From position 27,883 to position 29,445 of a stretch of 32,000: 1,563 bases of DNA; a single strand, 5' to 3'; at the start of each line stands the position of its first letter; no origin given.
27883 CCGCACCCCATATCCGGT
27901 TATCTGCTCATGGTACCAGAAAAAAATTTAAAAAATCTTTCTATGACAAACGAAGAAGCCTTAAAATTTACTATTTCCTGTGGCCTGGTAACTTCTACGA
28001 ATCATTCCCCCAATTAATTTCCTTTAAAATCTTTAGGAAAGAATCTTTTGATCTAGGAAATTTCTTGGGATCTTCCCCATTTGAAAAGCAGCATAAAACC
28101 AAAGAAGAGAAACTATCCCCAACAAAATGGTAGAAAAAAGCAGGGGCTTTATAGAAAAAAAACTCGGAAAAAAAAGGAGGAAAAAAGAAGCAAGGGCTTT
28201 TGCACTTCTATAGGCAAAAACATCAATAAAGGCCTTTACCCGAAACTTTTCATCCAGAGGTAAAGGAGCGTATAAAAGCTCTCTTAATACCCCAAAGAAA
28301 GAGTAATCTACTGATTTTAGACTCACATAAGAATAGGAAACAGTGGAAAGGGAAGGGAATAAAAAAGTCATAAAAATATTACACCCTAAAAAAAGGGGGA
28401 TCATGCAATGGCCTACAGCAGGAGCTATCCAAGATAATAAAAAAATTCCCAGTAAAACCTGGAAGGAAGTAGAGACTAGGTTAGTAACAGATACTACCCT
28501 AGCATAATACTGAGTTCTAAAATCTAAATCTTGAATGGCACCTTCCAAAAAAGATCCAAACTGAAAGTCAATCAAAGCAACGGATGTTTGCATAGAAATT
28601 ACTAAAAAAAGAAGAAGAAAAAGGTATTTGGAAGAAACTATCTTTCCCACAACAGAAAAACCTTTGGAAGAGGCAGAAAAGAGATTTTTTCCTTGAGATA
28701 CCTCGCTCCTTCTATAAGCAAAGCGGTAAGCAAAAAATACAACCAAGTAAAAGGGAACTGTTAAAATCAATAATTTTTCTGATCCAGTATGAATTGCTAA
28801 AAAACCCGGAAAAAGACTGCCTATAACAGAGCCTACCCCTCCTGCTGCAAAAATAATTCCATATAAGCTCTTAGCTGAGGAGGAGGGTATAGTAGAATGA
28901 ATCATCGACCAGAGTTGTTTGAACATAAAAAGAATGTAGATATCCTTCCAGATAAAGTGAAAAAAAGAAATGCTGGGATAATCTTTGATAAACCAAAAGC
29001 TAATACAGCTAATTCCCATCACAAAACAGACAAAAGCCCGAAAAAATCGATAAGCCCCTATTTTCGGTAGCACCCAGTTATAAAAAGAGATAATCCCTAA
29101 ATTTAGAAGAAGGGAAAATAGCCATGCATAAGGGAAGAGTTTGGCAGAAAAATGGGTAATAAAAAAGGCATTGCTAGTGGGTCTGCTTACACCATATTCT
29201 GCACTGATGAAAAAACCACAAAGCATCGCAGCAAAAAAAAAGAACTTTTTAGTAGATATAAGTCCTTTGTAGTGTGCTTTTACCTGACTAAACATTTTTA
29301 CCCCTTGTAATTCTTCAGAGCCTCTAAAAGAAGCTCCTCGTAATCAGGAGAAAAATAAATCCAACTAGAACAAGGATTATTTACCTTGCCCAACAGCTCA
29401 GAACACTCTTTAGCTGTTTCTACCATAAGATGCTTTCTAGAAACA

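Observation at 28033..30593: SAMHD1-type HD phosphohydrolase apparently translationally coupled to a short TLC (nucleotide-transporter-family) permease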

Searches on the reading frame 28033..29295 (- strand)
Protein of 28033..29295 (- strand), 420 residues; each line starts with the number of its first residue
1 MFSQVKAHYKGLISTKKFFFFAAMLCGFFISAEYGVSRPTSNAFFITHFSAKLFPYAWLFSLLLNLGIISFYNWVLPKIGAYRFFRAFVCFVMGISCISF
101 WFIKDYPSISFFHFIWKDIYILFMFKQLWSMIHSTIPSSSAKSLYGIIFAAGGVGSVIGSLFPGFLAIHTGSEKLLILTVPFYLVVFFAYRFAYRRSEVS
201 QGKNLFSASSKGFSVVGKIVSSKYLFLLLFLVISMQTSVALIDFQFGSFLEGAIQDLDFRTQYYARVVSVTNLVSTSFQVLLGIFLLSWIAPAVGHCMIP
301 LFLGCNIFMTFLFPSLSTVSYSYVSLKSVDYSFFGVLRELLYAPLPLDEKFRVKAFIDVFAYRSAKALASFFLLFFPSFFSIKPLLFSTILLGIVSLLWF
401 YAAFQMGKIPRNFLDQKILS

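Call 3: search_protein_families(library=pfam, proteins=[window:28033-29295:-], max_evalue=0.01)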
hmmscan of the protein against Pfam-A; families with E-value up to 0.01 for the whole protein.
window:28033-29295:- (420 aa): 2 families
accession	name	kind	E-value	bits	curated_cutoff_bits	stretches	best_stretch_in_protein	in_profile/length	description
PF03219.20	TLC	-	6.7e-06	25.6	21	1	327-408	406-489/491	TLC ATP/ADP transporter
PF07690.21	MFS_1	-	3.4e-05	23.4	33.4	1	131-323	109-295/347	Major Facilitator Superfamily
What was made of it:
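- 28033..29295 (-): SnNTT4-clade member of the NTT/TLC carrier superfamily, 420 aa, 12 predicted transmembrane helices. Pfam TLC 25.6 bits against a cutoff of 21 (call 3).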

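Call 4: search_protein_families(library=ncbifam, proteins=[window:28033-29295:-], max_evalue=0.01)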
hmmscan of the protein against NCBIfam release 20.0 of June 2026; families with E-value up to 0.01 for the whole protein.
window:28033-29295:- (420 aa): 2 families
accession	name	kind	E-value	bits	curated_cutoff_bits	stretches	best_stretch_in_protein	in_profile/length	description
TIGR00769.1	AAA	superfamily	4e-07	29.3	387.2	1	214-408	255-470/472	NTP/NDP exchange transporter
NF037959.1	MFS_SpdSyn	subfamily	0.00076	18.3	40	1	142-191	129-179/480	fused MFS/spermidine synthase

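Call 5: find_homologous_proteins(query=window:28033-29295:-, max_evalue=0.001)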
Query window:28033-29295:- (420 aa): 392 proteins with E <= 0.001 among 8000 candidates; the best 120 are listed.
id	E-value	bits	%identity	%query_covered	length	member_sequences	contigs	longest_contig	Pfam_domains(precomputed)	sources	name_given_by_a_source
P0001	9.3e-266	900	100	100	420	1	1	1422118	PF03219.21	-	-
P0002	1.1e-173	596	66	100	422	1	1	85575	PF07690.22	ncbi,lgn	-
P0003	7.1e-127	442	55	95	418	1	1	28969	PF03219.21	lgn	-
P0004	1.5e-106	375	49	92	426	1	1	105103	PF03219.21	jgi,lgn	-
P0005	8.3e-106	373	48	94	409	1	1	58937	PF03219.21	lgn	-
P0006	2.2e-104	368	45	95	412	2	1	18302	PF03219.21,PF07690.22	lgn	-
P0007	2.2e-104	368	45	96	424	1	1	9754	PF03219.21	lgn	-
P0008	4.3e-104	367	48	90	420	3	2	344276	PF03219.21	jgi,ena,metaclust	metaclust:\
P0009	1.0e-102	363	48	93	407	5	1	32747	PF03219.21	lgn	-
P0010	1.1e-102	363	47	96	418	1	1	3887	PF03219.21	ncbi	-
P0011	1.4e-102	362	49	91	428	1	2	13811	PF03219.21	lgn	-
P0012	6.4e-101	357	49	93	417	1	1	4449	PF03219.21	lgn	-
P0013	9.4e-100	353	46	95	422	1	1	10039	PF03219.21,PF07690.22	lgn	-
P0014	1.6e-98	349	47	89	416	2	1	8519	PF03219.21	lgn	-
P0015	2.6e-98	348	47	89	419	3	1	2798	PF03219.21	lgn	-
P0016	7.9e-97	343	47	90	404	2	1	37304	PF03219.21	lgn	-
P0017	2.0e-96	342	47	87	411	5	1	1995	PF03219.21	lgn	-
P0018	4.3e-96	341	47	88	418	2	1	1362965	PF03219.21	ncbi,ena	-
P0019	3.0e-95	338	44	88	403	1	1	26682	PF03219.21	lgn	-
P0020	5.8e-95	337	48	87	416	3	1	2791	PF03219.21,PF07690.22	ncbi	-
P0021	1.1e-94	336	44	99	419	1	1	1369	PF03219.21,PF07690.22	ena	-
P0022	2.1e-94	335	43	90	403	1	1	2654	PF03219.21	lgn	-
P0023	5.7e-94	334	47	93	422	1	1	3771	PF03219.21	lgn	-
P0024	6.2e-93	331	47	89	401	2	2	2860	PF03219.21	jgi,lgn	-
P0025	8.6e-93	330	45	89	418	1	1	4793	PF03219.21,PF07690.22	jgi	jgi:AAA family ATP:ADP antiporter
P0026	1.0e-92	330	46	88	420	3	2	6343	PF03219.21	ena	-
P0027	2.2e-92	329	46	86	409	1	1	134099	PF03219.21,PF07690.22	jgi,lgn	jgi:AAA family ATP:ADP antiporter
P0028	3.1e-92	328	47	84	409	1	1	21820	PF03219.21,PF07690.22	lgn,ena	-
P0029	3.5e-92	328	45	89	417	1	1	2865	PF03219.21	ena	-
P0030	4.1e-92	328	43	98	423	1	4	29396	PF03219.21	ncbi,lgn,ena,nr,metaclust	ncbi:MAG TPA: Npt1/Npt2 family nucleotide transporter [Chlamydiales bacterium]|nr:MAG: hypothetical 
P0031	5.0e-92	328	44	90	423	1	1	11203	PF03219.21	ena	-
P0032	9.4e-92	327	42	97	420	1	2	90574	PF03219.21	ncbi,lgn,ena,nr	ncbi:MAG: hypothetical protein K1060chlam1_01254 [Candidatus Anoxychlamydiales bacterium]|nr:hypothe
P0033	2.4e-91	325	44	94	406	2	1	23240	PF03219.21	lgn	-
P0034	2.7e-91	325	45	84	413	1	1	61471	PF03219.21,PF07690.22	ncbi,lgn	-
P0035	3.0e-91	325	47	84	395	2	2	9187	PF03219.21,PF07690.22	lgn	-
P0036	6.1e-91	324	44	94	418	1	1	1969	PF03219.21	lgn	-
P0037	6.2e-91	324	48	85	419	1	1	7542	PF03219.21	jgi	jgi:AAA family ATP:ADP antiporter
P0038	1.0e-90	323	46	85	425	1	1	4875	PF03219.21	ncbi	-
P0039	1.5e-90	323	46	85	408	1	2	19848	PF03219.21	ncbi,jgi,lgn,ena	jgi:AAA family ATP:ADP antiporter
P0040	2.5e-90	322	46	86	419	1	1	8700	PF03219.21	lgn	-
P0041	2.6e-90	322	43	95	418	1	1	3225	PF03219.21,PF07690.22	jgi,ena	-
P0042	3.0e-90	322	45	86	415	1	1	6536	PF03219.21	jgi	jgi:ATP:ADP antiporter, AAA family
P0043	3.3e-90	322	46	91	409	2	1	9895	PF03219.21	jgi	jgi:ATP:ADP antiporter, AAA family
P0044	4.1e-90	321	46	86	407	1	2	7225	PF03219.21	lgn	-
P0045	4.2e-90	321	44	91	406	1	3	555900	PF03219.21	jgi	jgi:ATP:ADP antiporter, AAA family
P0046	4.6e-90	321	42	89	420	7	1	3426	PF03219.21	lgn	-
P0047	4.7e-90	321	42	94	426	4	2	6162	PF03219.21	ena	-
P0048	4.9e-90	321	45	86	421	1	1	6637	PF03219.21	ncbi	-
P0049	5.6e-90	321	43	89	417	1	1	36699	PF03219.21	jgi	jgi:ATP:ADP antiporter, AAA family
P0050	8.5e-90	320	45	88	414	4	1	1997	PF03219.21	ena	-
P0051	9.2e-90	320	46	87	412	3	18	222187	PF03219.21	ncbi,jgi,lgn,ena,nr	ncbi:MAG: nucleotide transporter 5 [uncultured bacterium]|nr:MAG: nucleotide transporter 5 [uncultur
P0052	1.4e-89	320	46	85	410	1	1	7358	PF03219.21,PF07690.22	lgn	-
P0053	1.5e-89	319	45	89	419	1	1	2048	PF03219.21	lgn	-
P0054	1.9e-89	319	43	98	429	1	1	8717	PF03219.21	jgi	jgi:AAA family ATP:ADP antiporter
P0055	1.9e-89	319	42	95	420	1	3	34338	PF03219.21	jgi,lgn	jgi:ATP/ADP translocase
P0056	2.5e-89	319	43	89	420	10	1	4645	PF03219.21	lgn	-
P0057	2.6e-89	319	44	84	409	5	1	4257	PF03219.21,PF07690.22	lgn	-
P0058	3.7e-89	318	45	89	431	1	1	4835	PF03219.21,PF07690.22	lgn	-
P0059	4.7e-89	318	44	88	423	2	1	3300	PF03219.21,PF07690.22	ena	-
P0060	4.8e-89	318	46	85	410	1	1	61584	PF03219.21,PF07690.22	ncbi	-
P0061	5.8e-89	317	46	86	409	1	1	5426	PF03219.21,PF07690.22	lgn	-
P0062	7.0e-89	317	44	95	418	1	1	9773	PF03219.21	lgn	-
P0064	8.1e-89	317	46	85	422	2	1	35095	PF03219.21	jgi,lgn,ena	-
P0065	8.9e-89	317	46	86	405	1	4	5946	PF03219.21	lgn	-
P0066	8.9e-89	317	44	89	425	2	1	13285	PF05977.20,PF03219.21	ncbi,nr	ncbi:MAG: hypothetical protein K1060chlam2_00939 [Chlamydiae bacterium]|nr:hypothetical protein [Chl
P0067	9.4e-89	317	42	90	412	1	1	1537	PF03219.21,PF07690.22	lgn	-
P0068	1.1e-88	317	42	89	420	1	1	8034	PF03219.21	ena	-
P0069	1.2e-88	316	44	88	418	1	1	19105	PF03219.21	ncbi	-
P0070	1.4e-88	316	45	89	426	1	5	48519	PF03219.21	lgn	-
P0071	1.5e-88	316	45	85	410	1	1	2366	PF03219.21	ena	-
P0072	1.7e-88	316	46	85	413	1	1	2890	PF03219.21,PF07690.22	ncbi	-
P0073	1.7e-88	316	46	86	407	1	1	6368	PF03219.21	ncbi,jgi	jgi:ATP/ADP translocase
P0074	2.2e-88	315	41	93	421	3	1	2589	PF03219.21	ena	-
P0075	2.3e-88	315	42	95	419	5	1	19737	PF03219.21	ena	-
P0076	2.5e-88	315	42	89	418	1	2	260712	PF03219.21,PF07690.22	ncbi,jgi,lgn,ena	ncbi:MAG: Npt1/Npt2 family nucleotide transporter [Parachlamydiales bacterium]|jgi:AAA family ATP:AD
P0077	2.8e-88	315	45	92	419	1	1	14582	PF03219.21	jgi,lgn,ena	-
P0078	3.0e-88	315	45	84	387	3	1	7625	PF03219.21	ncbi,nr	ncbi:MAG TPA: Npt1/Npt2 family nucleotide transporter, partial [Chlamydiales bacterium]|nr:Npt1/Npt2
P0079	5.8e-88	314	42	89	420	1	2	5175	PF03219.21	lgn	-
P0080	6.5e-88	314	45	91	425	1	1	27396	PF03219.21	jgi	-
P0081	7.1e-88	314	45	86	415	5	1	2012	PF03219.21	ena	-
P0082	7.2e-88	314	43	94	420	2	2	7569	PF03219.21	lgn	-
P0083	7.6e-88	314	44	86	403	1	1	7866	PF03219.21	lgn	-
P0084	7.9e-88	314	47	85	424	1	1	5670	PF03219.21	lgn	-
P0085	7.9e-88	314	42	89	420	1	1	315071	PF03219.21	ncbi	-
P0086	8.6e-88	314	42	100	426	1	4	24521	PF03219.21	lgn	-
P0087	8.7e-88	314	42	89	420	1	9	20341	PF03219.21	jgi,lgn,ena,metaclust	jgi:AAA family ATP:ADP antiporter|metaclust:\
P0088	9.4e-88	313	45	87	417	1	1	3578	PF03219.21,PF07690.22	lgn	-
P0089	9.7e-88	313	46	86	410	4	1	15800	PF03219.21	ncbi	-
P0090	1.0e-87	313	44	88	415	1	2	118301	PF03219.21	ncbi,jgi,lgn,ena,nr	ncbi:MAG: carrier protein [Parachlamydiales bacterium]|nr:carrier protein [Parachlamydiales bacteriu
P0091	1.1e-87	313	46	86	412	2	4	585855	PF03219.21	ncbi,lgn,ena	-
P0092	1.2e-87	313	45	85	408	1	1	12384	PF03219.21,PF07690.22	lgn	-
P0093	1.2e-87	313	43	89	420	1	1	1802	PF03219.21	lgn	-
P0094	1.5e-87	313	44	89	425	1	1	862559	PF03219.21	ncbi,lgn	-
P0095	1.6e-87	313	43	93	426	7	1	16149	PF03219.21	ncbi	-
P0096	1.7e-87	313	45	87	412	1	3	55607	PF03219.21,PF07690.22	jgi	jgi:ATP:ADP antiporter, AAA family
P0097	2.2e-87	312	42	90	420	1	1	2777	PF03219.21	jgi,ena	-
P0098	2.2e-87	312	45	86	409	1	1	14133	PF03219.21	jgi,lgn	-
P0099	2.3e-87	312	42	89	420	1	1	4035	PF03219.21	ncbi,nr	ncbi:MAG: Npt1/Npt2 family nucleotide transporter [Candidatus Neptunochlamydia sp.]|nr:Npt1/Npt2 fam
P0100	2.4e-87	312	46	86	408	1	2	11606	PF03219.21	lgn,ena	-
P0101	2.7e-87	312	43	89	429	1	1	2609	PF03219.21,PF07690.22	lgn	-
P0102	2.9e-87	312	44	85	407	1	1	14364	PF03219.21,PF07690.22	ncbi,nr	ncbi:MAG: hypothetical protein HY069_03170 [Chlamydiia bacterium]|nr:hypothetical protein [Chlamydii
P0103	3.1e-87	312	43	94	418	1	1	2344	PF03219.21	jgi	jgi:AAA family ATP:ADP antiporter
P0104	3.3e-87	312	45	87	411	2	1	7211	PF03219.21,PF07690.22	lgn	-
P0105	3.3e-87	312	40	98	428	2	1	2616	PF03219.21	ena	-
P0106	3.4e-87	312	43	90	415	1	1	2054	PF03219.21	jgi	-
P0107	3.8e-87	311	45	83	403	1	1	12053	PF03219.21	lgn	-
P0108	3.9e-87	311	46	84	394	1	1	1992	PF03219.21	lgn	-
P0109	4.0e-87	311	45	85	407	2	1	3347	PF03219.21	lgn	-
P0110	4.2e-87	311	46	82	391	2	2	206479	PF03219.21,PF07690.22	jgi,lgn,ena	-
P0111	4.3e-87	311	42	92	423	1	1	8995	PF03219.21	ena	-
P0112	4.8e-87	311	45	85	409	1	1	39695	PF03219.21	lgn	-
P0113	4.8e-87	311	41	89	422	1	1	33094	PF03219.21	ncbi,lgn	-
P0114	5.2e-87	311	44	87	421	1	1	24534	PF03219.21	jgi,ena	-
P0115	5.9e-87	311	44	86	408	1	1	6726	PF03219.21,PF07690.22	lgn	-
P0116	7.6e-87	310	43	92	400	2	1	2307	PF03219.21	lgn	-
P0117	8.3e-87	310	40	99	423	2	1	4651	PF03219.21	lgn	-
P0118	8.5e-87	310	43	86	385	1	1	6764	PF03219.21,PF07690.22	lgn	-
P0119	9.6e-87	310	41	89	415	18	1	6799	PF03219.21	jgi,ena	-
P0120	1.0e-86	310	42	85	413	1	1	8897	PF03219.21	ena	-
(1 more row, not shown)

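Call 8: find_related_loci(query=A1, collection=genome_contigs, flank=6000)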
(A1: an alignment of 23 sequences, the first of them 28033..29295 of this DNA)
Query A1 (420 aa) in genome_contigs; peptide patterns used: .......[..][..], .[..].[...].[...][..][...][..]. (x = any residue, [..] = any of these).
274 stretches matched a pattern; 243 encode a relative of the query (tblastn E <= 1e-3); the best 80 are kept; 80 distinct loci.
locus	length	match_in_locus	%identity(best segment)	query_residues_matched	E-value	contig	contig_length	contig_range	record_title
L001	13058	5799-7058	66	1-420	3e-170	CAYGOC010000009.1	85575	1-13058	MAG TPA_asm: uncultured bacterium isolate ERP117304_co1_108 genome assembly, contig: NODE_357_length_85575_cov_18.004747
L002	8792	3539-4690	47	17-399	6e-106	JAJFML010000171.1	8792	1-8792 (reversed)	MAG: Chlamydiae bacterium isolate OFTM200 OFTM200_170, whole genome shotgun sequence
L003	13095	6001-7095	47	12-374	2e-102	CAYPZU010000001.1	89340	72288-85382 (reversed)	MAG TPA_asm: uncultured bacterium isolate SRP292972_co2_195 genome assembly, contig: NODE_212_length_89340_cov_8.336977,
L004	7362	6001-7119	45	1-374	6e-102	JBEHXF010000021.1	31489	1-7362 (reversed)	MAG: Chlamydiota bacterium isolate ES1.bin.38 NODE_1355_length_31489_cov_4.281778, whole genome shotgun sequence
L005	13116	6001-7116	47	1-370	1e-100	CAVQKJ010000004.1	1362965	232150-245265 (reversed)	MAG: uncultured Chlamydiae bacterium isolate MFD00008.bin.3.143 genome assembly, contig: contig_22723, whole genome shot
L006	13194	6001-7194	44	5-399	6e-100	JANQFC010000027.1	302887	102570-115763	MAG: Chlamydiales bacterium isolate PL23a_bin.60 k99_4093742, whole genome shotgun sequence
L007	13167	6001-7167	45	10-399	9e-100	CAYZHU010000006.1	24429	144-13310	MAG TPA_asm: uncultured bacterium isolate SRP200132_co1_73 genome assembly, contig: NODE_3542_length_24429_cov_5.867359,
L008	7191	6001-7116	43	1-374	1e-99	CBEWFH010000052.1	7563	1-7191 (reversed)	MAG TPA_asm: uncultured Simkaniaceae bacterium isolate SRR13515398_binner13_Refined_6 genome assembly, contig: ERZ255104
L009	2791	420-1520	48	10-374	2e-102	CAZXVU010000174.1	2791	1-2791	MAG TPA_asm: uncultured bacterium isolate SRP200132_co1_523 genome assembly, contig: NODE_81094_length_2791_cov_10.30519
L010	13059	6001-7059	45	16-366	4e-98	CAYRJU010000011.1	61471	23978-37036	MAG TPA_asm: uncultured bacterium isolate SRP200132_co2_350 genome assembly, contig: NODE_256_length_61471_cov_15.708219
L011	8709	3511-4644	44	1-375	2e-97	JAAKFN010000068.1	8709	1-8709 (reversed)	MAG: Candidatus Anoxychlamydiales bacterium isolate K940_chlam_5 K940chlam5_68, whole genome shotgun sequence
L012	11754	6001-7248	43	5-417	2e-97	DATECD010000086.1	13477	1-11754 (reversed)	MAG TPA_asm: Chlamydiales bacterium isolate SMAG_U8262 k141_1953082, whole genome shotgun sequence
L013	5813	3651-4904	42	1-417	1e-97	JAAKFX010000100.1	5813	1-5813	MAG: Candidatus Anoxychlamydiales bacterium isolate KR126_chlam_6 KR126chlam6_100, whole genome shotgun sequence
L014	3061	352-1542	43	4-400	5e-99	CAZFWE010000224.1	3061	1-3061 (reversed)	MAG TPA_asm: uncultured bacterium isolate SRP193066_co1_78 genome assembly, contig: NODE_33560_length_3061_cov_4.300732,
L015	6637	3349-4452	45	12-374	1e-96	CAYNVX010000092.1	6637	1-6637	MAG TPA_asm: uncultured bacterium isolate SRP256446_co1_211 genome assembly, contig: NODE_7608_length_6637_cov_6.014737,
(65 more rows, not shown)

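Call 14: search_solved_structures(query=A1, max_evalue=10, show_alignments=1)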
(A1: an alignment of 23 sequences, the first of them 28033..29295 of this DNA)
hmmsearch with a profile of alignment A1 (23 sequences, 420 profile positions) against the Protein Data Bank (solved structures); distinct sequences matched with E-value up to 10: 2.
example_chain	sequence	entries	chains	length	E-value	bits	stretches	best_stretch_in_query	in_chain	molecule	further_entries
9j3n_A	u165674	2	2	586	2.5e-15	59.6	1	111-409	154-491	ADP,ATP carrier protein 1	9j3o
9j3j_A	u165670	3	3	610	7.2e-15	58.1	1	173-407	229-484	ADP,ATP carrier protein 1, chloroplastic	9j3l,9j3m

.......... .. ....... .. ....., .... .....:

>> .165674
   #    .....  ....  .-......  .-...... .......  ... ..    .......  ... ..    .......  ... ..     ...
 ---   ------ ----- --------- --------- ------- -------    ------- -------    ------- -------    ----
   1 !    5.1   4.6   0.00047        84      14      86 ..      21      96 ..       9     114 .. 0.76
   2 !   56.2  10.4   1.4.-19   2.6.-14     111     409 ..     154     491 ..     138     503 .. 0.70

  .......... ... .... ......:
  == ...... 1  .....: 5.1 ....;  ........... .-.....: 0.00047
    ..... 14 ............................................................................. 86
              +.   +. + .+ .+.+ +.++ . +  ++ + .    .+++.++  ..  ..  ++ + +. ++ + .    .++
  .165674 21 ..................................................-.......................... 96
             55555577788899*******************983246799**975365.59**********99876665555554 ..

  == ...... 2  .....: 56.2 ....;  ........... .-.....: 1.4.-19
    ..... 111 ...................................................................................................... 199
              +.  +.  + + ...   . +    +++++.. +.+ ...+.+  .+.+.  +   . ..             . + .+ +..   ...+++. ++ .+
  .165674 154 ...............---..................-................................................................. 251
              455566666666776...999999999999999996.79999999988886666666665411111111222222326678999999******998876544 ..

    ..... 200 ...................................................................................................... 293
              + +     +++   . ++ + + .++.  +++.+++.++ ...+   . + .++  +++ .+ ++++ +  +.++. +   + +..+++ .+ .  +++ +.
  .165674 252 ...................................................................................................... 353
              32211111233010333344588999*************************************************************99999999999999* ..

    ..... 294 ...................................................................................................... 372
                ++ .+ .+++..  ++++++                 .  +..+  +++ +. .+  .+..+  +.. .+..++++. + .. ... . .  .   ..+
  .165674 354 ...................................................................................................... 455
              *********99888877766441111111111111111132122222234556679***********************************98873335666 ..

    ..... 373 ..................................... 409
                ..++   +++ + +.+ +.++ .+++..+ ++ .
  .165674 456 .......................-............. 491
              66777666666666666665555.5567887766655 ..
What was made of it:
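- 28033..29295 (-): The family profile hits C. pneumoniae and Arabidopsis NTT1 structures at E=2.5e-15 and 7e-15 (call 14).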

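Call 15: search_protein_families(library=pfam, alignment_id=A1, max_evalue=0.01)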
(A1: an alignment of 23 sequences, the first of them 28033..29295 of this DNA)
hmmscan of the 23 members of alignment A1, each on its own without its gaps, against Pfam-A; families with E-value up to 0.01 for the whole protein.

A. member 1, window:28033-29295:- (420 aa): 2 families
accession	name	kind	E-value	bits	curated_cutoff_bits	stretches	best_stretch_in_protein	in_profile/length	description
PF03219.20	TLC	-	6.7e-06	25.6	21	1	327-408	406-489/491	TLC ATP/ADP transporter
PF07690.21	MFS_1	-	3.4e-05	23.4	33.4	1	131-323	109-295/347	Major Facilitator Superfamily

B. families by the number of members that match (of 23 scanned): 4 families
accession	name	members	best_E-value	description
PF03219.20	TLC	23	1.6e-13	TLC ATP/ADP transporter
PF07690.21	MFS_1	8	1.1e-10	Major Facilitator Superfamily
PF05977.19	MFS_3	2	1.3e-05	Transmembrane secretion effector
PF01496.24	V_ATPase_I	1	0.0023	V-type ATPase 116kDa subunit family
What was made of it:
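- On NTT/TLC nucleotide transport protein superfamily (Pfam PF03219; TC 2.A.12): All 23 aligned family members hit TLC, best E=1.6e-13 (calls 3, 15).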

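Call 23: list_cluster_members(proteins=[P0051, P0018, P0090, P0002])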
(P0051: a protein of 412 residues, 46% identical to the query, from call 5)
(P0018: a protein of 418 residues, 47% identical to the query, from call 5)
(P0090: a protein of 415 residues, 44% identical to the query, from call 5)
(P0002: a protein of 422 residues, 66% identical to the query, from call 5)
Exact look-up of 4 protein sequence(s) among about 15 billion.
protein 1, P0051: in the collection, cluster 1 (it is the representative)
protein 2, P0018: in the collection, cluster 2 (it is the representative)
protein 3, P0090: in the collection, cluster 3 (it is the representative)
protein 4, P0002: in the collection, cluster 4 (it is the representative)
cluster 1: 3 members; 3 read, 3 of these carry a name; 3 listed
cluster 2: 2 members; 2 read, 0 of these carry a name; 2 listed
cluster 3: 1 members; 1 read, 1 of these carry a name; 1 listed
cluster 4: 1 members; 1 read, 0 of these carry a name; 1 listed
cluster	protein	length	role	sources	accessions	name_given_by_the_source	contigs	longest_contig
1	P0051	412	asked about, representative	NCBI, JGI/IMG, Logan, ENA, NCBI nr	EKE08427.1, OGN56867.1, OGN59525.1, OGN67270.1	MAG: nucleotide transporter 5 [uncultured bacterium]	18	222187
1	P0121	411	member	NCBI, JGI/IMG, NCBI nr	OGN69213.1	MAG: hypothetical protein A3F79_04795 [Chlamydiae bacterium RIFCSPLOWO2_12_FULL_45_20]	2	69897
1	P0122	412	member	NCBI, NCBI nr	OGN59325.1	MAG: hypothetical protein A3C42_06425 [Chlamydiae bacterium RIFCSPHIGHO2_02_FULL_45_9]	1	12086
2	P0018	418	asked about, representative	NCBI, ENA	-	-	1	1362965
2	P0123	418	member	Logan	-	-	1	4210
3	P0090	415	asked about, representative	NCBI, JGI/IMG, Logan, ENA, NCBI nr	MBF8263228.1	MAG: carrier protein [Parachlamydiales bacterium] | carrier protein [Parachlamydiales bacterium]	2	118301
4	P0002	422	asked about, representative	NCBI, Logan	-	-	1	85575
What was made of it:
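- Tried and rejected: One homologue is named 'nucleotide transporter 5' (calls 5, 23).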

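Call 51: search_protein_families(library=padloc, proteins=[window:28033-29295:-], max_evalue=0.01)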
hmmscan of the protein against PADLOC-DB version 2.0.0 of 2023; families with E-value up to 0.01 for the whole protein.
window:28033-29295:- (420 aa): 0 families

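Call 56: find_encoding_contigs(protein=window:28033-29295:-, flank=10000, max_places=3)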
Protein window:28033-29295:- (420 aa): no gene with exactly this product is on record in the collection.
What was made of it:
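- Tried and rejected: No exact match was on record (call 56).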
